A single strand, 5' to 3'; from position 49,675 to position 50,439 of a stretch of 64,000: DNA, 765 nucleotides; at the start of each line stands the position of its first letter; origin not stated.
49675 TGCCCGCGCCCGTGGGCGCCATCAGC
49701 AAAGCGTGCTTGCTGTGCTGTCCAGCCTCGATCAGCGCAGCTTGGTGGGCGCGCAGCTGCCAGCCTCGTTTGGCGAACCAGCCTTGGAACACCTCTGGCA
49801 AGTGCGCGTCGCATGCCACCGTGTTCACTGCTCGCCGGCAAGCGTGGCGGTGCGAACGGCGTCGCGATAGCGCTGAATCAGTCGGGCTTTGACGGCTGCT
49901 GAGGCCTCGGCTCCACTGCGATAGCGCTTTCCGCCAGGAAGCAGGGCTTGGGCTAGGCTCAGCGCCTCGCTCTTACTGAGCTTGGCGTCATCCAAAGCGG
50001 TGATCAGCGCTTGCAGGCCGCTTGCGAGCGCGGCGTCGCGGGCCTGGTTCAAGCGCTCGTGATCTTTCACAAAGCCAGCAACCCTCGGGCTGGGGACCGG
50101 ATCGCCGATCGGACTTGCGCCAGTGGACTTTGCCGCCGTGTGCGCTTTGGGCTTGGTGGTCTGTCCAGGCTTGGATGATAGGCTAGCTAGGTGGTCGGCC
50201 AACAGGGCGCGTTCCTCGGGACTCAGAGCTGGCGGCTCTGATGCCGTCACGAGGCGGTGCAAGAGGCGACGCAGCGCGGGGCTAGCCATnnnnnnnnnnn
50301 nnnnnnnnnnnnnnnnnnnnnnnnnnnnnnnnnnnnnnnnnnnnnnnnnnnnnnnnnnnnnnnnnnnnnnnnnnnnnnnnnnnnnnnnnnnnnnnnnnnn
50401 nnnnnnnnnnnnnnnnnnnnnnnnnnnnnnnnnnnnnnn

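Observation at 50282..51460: ParA-family ATPase with an N-terminal transmembrane anchor and coiled coil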

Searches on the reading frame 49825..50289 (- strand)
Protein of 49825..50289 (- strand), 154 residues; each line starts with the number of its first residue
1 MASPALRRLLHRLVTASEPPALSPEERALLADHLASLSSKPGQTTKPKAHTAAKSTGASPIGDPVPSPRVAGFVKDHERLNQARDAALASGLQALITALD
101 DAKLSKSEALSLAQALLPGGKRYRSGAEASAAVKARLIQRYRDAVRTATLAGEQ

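Call 3: search_protein_families(library=pfam, proteins=[window:49825-50289:-], max_evalue=0.01)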
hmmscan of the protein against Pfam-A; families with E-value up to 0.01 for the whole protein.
window:49825-50289:- (154 aa): 0 families

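Call 4: search_protein_families(library=ncbifam, proteins=[window:49825-50289:-], max_evalue=0.01)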
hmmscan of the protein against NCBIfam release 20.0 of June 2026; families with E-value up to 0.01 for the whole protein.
window:49825-50289:- (154 aa): 0 families

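Call 5: search_protein_families(library=padloc, proteins=[window:49825-50289:-], max_evalue=0.01)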
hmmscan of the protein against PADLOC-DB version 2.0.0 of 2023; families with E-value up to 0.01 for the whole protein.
window:49825-50289:- (154 aa): 0 families

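Call 24: search_protein_families(library=pfam, alignment_id=A4, max_evalue=5)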
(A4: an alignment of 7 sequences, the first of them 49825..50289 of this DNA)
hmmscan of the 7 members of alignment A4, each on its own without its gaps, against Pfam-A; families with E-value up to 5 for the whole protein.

A. member 1, window:49825-50289:- (154 aa): 2 families
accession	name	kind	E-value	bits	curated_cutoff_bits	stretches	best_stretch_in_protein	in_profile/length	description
PF17944.6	Arg_decarbox_C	-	0.24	12.4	23.3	0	6-35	15-42/51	Arginine decarboxylase C-terminal helical extension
PF19187.6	HTH_PafC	-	3.8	7.8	32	1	16-54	73-111/115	PafC helix-turn-helix domain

B. families by the number of members that match (of 7 scanned): 11 families
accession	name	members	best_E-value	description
PF02037.33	SAP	1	0.0042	SAP domain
PF19111.5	DUF5798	1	0.028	Family of unknown function (DUF5798)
PF13558.12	SbcC_Walker_B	1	0.078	SbcC/RAD50-like, Walker B motif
PF07862.16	Nif11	1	0.08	Nif11 domain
PF11892.13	PpnN_C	1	0.14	Pyrimidine/purine nucleotide monophosphate nucleosidase, C-terminal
PF22794.1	jr-ZPR1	1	0.18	ZPR1 jelly-roll domain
PF17944.6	Arg_decarbox_C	1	0.24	Arginine decarboxylase C-terminal helical extension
PF01468.23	GA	1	0.32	GA module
PF11239.13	DUF3040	1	2.3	Protein of unknown function (DUF3040)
PF19187.6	HTH_PafC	1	3.8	PafC helix-turn-helix domain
PF01402.27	RHH_1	1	4.3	Ribbon-helix-helix protein, copG family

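Call 33: search_protein_representatives(alignment_id=A4)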
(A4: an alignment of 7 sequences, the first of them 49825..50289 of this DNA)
Query: 7 sequences, 160 profile positions. Proteins with E-value up to 0.001 (for the whole library): 707; up to 1e-10: 76; up to 1e-30: 1. The best 150 are listed.
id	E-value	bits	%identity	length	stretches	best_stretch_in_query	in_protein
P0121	2.2e-39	151.6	-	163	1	1-159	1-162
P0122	3.2e-29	118.5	-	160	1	1-159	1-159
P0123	4.0e-29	118.2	-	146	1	17-159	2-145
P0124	7.5e-27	110.9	-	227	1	8-148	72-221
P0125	1.9e-22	96.6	-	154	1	59-159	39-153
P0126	1.1e-20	90.8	-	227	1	9-151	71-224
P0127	5.3e-20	88.6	-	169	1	25-148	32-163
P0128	4.9e-19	85.5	-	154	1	17-151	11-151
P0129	9.5e-19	84.5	-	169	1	17-152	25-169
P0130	2.5e-18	83.1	-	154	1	10-148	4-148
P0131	8.4e-18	81.4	-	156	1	13-148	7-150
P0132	9.9e-18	81.2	-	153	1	12-148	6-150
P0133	2.1e-17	80.2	-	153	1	9-156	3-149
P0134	4.3e-17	79.1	-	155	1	11-152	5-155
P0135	1.7e-16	77.2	-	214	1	9-149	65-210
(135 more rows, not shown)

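Call 37: search_protein_families(library=pfam, alignment_id=A5, max_evalue=0.1)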
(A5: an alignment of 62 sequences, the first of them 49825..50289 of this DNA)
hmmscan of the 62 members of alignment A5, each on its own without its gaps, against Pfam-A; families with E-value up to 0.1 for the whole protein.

A. member 1, window:49825-50289:- (154 aa): 0 families

B. families by the number of members that match (of 62 scanned): 59 families (the first 25 are shown)
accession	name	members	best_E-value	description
PF21826.1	DUF6887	2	0.013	Family of unknown function (DUF6887)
PF06761.17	IcmF-related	1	0.00014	Intracellular multiplication and human macrophage-killing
PF16021.10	PDCD7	1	0.00024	Programmed cell death protein 7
PF06252.17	GemA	1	0.00031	Bacteriophage Mu, GemA protein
PF20271.3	CATASP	1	0.00079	CATRA-Associated Small Protein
PF09106.17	SelB-wing_2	1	0.0019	Elongation factor SelB, winged helix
PF05636.17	HIGH_NTase1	1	0.0025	HIGH Nucleotidyl Transferase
PF00428.24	Ribosomal_60s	1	0.0028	60s Acidic ribosomal protein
PF18555.7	MobL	1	0.005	MobL relaxases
PF22737.1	NNH6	1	0.0062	NACHT N-terminal Helical domain 6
PF24336.1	DUF7504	1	0.008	Family of unknown function (DUF7504)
PF08065.17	KI67R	1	0.01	KI67R (NUC007) repeat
PF00239.26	Resolvase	1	0.011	Resolvase, N terminal domain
PF25325.1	EF-hand_EFHB_C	1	0.013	EFHB C-terminal EF-hand domain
PF19101.5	DUF5788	1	0.014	Family of unknown function (DUF5788)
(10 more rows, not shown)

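Call 44: predict_structure(alignment_id=A5)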
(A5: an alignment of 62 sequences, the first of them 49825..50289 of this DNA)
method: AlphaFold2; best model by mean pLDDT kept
length: 154 residues; sequences in the alignment: 62
mean_pLDDT: 86.6   pTM: 0.59
mean pLDDT of the five models: 86.6, 84.3, 79.8, 78.3, 74.1
residues with pLDDT >= 90: 110; 70-90: 18; 50-70: 22; < 50: 4
segments of 3 or more residues with pLDDT < 50: 43-45
pLDDT, mean of each block of 10 residues (from residue 1): 91 93 96 85 53 53 81 95 90 96 96 91 95 96 93 72
secondary structure, 60 per line:
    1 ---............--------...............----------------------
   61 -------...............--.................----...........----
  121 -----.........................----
elements in order: H4-15 H24-38 H68-82 H85-101 H106-116 H126-150

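Call 47: fold_search(model_id=the predicted structure, library=pdb)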
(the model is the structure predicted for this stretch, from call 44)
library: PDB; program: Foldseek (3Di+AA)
matches with E <= 10: 84; with E <= 0.001: 0
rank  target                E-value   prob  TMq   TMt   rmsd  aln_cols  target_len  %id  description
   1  6q6e_MODEL_1_A        9.2e-01  0.11  0.21  0.16  21.6       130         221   12  Structural and functional insights into the condensin ATPase cycle (released 2019-07-03)
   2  2v0x_B                2.9e+00  0.02  0.11  0.09  23.1       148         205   16  The dimerization domain of LAP2alpha (released 2007-06-26)
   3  7wf8_A                3.1e+00  0.12  0.23  0.28  14.1        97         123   15  Crystal structure of mouse SNX25 RGS domain in space group P212121 (released 2022-10-26)
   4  6jyi_B                3.1e+00  0.08  0.25  0.23  19.8       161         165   12  Crystal structure of the PadR-like transcriptional regulator BC1756 from Bacillus cereus (released 2019-06-26)
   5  8sah_B                3.1e+00  0.05  0.16  0.12  13.2        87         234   25  Huntingtin C-HEAT domain in complex with HAP40 (released 2023-04-26)
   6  6jyi_A                3.3e+00  0.09  0.27  0.24  19.6       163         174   13  Crystal structure of the PadR-like transcriptional regulator BC1756 from Bacillus cereus (released 2019-06-26)
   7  6zbt_C                3.3e+00  0.03  0.18  0.13  19.1       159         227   12  Structure of 14-3-3 gamma in complex with Nedd4-2 14-3-3 binding motif Ser342 (released 2021-07-21)
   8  3foz_B                3.3e+00  0.03  0.17  0.10  18.4       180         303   18  Structure of E. coli Isopentenyl-tRNA transferase in complex with E. coli tRNA(Phe) (released 2009-01-20)
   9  4y6c                  3.7e+00  0.06  0.20  0.16  12.8        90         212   12  Q17M crystal structure of Podosopora anserina putative kinesin light chain nearly identical TPR-like repeats (released 2015-10-07)
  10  8sqa_D                3.7e+00  0.06  0.18  0.14  10.0        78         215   17  The cryo-EM structure of the EcBAM/EspP(beta8-12) complex (released 2024-05-08)
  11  6a7h_B                3.9e+00  0.15  0.28  0.11   8.8       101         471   17  Bacterial protein toxins (released 2018-10-10)
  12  6r7f_A                3.9e+00  0.03  0.15  0.07  16.7       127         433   12  Structural basis of Cullin-2 RING E3 ligase regulation by the COP9 signalosome (released 2019-08-28)
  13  6a8j_C                4.1e+00  0.12  0.27  0.11   9.0       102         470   18  Crystal structure of bacterial protein toxins (released 2018-10-10)
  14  7udk_A                4.4e+00  0.08  0.22  0.20   8.6        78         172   18  Crystal structure of designed helical repeat protein RPB_LRP2_R4 bound to LRPx4 peptide (released 2023-03-22)
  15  8gs2_B                4.6e+00  0.05  0.19  0.08  17.7       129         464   14  Structure of the Cas7-11-Csx29-guide RNA-target RNA (non-matching PFS) complex (released 2022-11-09)
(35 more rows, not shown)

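Call 51: search_solved_structures(query=A5, max_evalue=10)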
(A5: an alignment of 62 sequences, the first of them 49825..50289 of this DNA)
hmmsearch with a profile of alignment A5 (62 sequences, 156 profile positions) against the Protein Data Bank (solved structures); distinct sequences matched with E-value up to 10: 14.
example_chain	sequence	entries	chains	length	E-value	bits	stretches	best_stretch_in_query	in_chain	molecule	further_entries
7jh6_A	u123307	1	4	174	0.024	18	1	24-84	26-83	Two-domain di-Zn(II) and porphyrin-binding protein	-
9cte_A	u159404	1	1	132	0.061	16.8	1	21-102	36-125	De novo protein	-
29sb_A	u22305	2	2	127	0.061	16.7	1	34-102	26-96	KABLE2.5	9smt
7jrq_A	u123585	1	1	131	0.074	16.5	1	21-102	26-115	MPP1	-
5tgw_A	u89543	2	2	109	0.33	14.4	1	27-102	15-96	PS1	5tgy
7s5k_A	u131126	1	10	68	0.36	14.3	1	6-52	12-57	EncB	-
7s5c_A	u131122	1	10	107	0.55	13.6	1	6-53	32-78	EncB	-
4ldk_A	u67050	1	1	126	0.79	13.1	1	8-64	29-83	FAD-linked sulfhydryl oxidase ALR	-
3o55_A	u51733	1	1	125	1.1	12.7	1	8-64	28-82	Augmenter of liver regeneration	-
6yba_N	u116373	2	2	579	1.1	12.7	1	95-146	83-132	Pre-hexon-linking protein IIIa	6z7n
3u2l_A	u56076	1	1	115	1.2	12.6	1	8-64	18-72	FAD-linked sulfhydryl oxidase ALR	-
3f7c_A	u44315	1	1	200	1.2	12.5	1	46-99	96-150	protein of unknown function (DUF416)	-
3mbg_A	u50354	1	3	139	1.3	12.5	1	8-64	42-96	FAD-linked sulfhydryl oxidase ALR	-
3tk0_A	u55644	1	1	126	1.4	12.3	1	8-64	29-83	FAD-linked sulfhydryl oxidase ALR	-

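Call 52: search_protein_families(library=ncbifam, alignment_id=A5, max_evalue=0.1)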
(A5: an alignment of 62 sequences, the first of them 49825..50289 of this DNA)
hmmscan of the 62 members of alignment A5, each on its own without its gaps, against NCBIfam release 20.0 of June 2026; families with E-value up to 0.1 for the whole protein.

A. member 1, window:49825-50289:- (154 aa): 0 families

B. families by the number of members that match (of 62 scanned): 38 families (the first 25 are shown)
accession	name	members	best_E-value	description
NF038194.1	AlgK_TPR_lipo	1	0.0084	alginate biosynthesis TPR repeat lipoprotein AlgK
NF046068.1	AkvoneHdxseDnrF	1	0.0097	aklavinone 12-hydroxylase DnrF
NF008402.0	PRK11202.1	1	0.011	HTH-type transcriptional repressor FabR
NF008184.0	PRK10935.1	1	0.011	nitrate/nitrite two-component system sensor histidine kinase NarQ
TIGR04301.1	ODC_inducible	1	0.012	ornithine decarboxylase SpeF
NF007253.0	PRK09700.1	1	0.015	D-allose ABC transporter ATP-binding protein AlsA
TIGR00635.1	ruvB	1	0.018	Holliday junction branch migration DNA helicase RuvB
NF049845.1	Xre_ParS_antitoxin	1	0.026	type II RES/Xre toxin-antitoxin system antitoxin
NF047347.1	SCCmet_CcrC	1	0.026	cassette chromosome recombinase CcrC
NF010092.0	PRK13578.1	1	0.03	ornithine decarboxylase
NF008236.0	PRK11007.1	1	0.033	PTS trehalose transporter subunit IIBC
TIGR01791.2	CM_archaeal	1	0.037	chorismate mutase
NF045495.1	AdoCbiPCobY_Meth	1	0.039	adenosylcobinamide-phosphate guanylyltransferase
NF047371.1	FlcA_CTERM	1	0.04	periplasmic flagellar collar protein FlcA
NF033628.1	snapalysin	1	0.043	snapalysin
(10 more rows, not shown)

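Call 74: search_protein_families(library=phrogs, proteins=[window:49825-50289:-, P0128, P0124, P0121], max_evalue=0.01)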
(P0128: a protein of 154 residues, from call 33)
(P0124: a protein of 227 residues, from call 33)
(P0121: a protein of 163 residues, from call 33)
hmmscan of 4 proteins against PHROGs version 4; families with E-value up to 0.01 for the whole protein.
window:49825-50289:- (154 aa): 0 families

P0128 (154 aa): 0 families

P0124 (227 aa): 0 families

P0121 (163 aa): 0 families

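Call 79: find_homologous_proteins(query=A5, max_evalue=0.00001)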
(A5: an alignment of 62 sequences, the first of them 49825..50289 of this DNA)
Query A5 (62 sequences) (154 aa, profile of the alignment): 160 proteins with E <= 0.00001 among 8000 candidates; the best 120 are listed.
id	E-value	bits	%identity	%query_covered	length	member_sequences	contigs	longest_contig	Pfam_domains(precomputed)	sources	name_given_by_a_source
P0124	7.2e-48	181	-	-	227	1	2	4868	-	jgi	jgi:hypothetical protein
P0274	2.0e-45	173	-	-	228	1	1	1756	-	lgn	-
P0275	2.6e-45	172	-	-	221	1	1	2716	-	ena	-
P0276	4.2e-45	172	-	-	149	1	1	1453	-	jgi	jgi:hypothetical protein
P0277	1.8e-44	170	-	-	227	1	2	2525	-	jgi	jgi:hypothetical protein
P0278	1.9e-43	166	-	-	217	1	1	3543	-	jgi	jgi:hypothetical protein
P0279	2.1e-43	166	-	-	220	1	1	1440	-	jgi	jgi:hypothetical protein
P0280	3.4e-43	165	-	-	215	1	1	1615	-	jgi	jgi:hypothetical protein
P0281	3.8e-43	165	-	-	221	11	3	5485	-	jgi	jgi:hypothetical protein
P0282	4.9e-43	165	-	-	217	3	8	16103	-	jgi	jgi:hypothetical protein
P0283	4.9e-43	165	23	77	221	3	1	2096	-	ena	-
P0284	5.7e-43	165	-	-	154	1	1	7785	-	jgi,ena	jgi:hypothetical protein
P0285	7.2e-43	164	38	26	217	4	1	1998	-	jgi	-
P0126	9.0e-43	164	-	-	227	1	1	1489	-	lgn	-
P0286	9.9e-43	164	-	-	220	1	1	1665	-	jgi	jgi:hypothetical protein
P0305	3.2e-42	162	-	-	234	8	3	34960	-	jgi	jgi:hypothetical protein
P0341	1.7e-40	157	-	-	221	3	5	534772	-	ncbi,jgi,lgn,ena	jgi:hypothetical protein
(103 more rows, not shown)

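Call 80: find_encoding_contigs(protein=P0341, flank=6000, max_places=4)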
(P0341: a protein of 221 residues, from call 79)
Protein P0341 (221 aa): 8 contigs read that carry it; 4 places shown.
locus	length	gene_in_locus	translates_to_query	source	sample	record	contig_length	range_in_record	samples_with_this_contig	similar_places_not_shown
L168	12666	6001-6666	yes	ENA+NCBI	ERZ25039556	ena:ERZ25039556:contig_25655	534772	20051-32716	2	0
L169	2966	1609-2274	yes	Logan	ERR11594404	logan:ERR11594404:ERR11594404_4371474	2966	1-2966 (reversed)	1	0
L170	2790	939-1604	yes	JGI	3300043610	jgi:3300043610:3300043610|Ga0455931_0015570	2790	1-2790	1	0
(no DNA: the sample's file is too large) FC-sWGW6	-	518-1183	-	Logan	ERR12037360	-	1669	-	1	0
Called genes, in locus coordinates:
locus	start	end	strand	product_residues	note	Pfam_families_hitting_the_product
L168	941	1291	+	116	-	-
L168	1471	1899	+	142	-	PF01627:Hpt (weak)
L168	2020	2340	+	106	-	PF00111:Fer2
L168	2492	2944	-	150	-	PF13279:4HBT_2, PF03061:4HBT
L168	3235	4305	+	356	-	PF01266:DAO (faint), PF07992:Pyr_redox_2, PF13738:Pyr_redox_3, PF03486:HI0933_like (weak), PF00070:Pyr_redox (weak)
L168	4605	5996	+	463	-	PF01656:CbiA, PF10609:ParA, PF13614:AAA_31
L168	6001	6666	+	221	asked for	-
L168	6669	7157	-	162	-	PF01661:Macro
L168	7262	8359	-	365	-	PF01717:Meth_synt_2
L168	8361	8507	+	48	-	-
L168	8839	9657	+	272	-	PF00582:Usp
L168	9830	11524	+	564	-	PF13620:CarboxypepD_reg, PF08450:SGL (faint), PF24684:Vgb_lyase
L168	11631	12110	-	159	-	PF13570:Beta-prop_ACSF4, PF13360:PQQ_2, PF01011:PQQ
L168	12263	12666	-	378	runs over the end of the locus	PF01011:PQQ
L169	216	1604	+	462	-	PF01656:CbiA, PF10609:ParA, PF13614:AAA_31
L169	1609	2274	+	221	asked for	-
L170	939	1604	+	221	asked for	-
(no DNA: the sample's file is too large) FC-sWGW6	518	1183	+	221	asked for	-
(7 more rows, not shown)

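Call 81: find_encoding_contigs(protein=P0305, flank=5000, max_places=2)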
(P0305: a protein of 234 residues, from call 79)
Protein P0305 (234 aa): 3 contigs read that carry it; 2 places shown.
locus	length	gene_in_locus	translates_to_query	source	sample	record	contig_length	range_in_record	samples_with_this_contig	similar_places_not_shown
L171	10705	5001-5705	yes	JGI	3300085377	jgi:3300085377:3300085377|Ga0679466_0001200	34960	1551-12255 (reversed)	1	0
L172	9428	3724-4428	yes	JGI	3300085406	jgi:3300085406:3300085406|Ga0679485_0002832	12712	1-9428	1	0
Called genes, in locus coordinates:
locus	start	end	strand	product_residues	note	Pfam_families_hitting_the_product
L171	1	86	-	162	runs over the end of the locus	PF00903:Glyoxalase, PF13669:Glyoxalase_4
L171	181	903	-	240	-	PF07719:TPR_2 (faint), PF13428:TPR_14 (faint), PF13174:TPR_6 (faint), PF13431:TPR_17 (faint), PF13432:TPR_16, PF13371:TPR_9, PF14559:TPR_19 (faint)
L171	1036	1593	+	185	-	PF01583:APS_kinase (faint), PF08433:KTI12 (weak), PF13238:AAA_18 (faint), PF13671:AAA_33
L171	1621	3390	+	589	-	PF02265:S1-P1_nuclease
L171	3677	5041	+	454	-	PF02374:ArsA_ATPase (faint), PF01656:CbiA, PF10609:ParA, PF13614:AAA_31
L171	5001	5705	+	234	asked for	-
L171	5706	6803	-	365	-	PF01717:Meth_synt_2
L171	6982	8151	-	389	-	PF13433:Peripla_BP_5, PF13458:Peripla_BP_6, PF01094:ANF_receptor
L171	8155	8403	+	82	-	-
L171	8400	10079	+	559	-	PF13620:CarboxypepD_reg, PF08450:SGL (faint), PF24684:Vgb_lyase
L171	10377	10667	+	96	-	-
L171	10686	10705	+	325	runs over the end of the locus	PF03401:TctC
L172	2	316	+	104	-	?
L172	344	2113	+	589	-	PF02265:S1-P1_nuclease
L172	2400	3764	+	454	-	PF02374:ArsA_ATPase (faint), PF01656:CbiA, PF10609:ParA, PF13614:AAA_31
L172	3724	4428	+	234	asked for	-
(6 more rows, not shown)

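Call 82: find_encoding_contigs(protein=P0284, flank=5000, max_places=2)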
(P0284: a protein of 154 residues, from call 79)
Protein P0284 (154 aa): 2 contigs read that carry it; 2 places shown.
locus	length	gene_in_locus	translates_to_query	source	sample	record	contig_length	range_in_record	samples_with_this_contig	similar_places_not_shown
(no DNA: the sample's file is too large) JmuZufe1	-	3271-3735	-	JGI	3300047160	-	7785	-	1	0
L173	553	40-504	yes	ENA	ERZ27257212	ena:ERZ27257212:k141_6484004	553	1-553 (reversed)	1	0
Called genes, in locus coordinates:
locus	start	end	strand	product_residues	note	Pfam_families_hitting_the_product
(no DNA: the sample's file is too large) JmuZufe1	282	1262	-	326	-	PF03401:TctC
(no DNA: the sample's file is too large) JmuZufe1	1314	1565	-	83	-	-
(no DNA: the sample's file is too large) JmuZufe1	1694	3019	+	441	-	PF27881:CRWN_N (weak), PF01656:CbiA, PF02374:ArsA_ATPase (weak), PF06564:CBP_BcsQ (weak), PF10609:ParA, PF13614:AAA_31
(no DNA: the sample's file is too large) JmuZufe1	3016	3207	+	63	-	-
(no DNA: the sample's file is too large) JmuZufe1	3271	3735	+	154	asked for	-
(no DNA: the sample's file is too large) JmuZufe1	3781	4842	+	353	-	PF09234:DUF1963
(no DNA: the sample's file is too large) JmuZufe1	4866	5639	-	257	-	PF01471:PG_binding_1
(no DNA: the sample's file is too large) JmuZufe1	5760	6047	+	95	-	-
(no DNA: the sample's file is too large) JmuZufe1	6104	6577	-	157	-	PF14430:Imm1 (weak)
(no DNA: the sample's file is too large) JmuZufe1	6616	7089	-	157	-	-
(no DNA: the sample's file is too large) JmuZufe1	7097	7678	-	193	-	-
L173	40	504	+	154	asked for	-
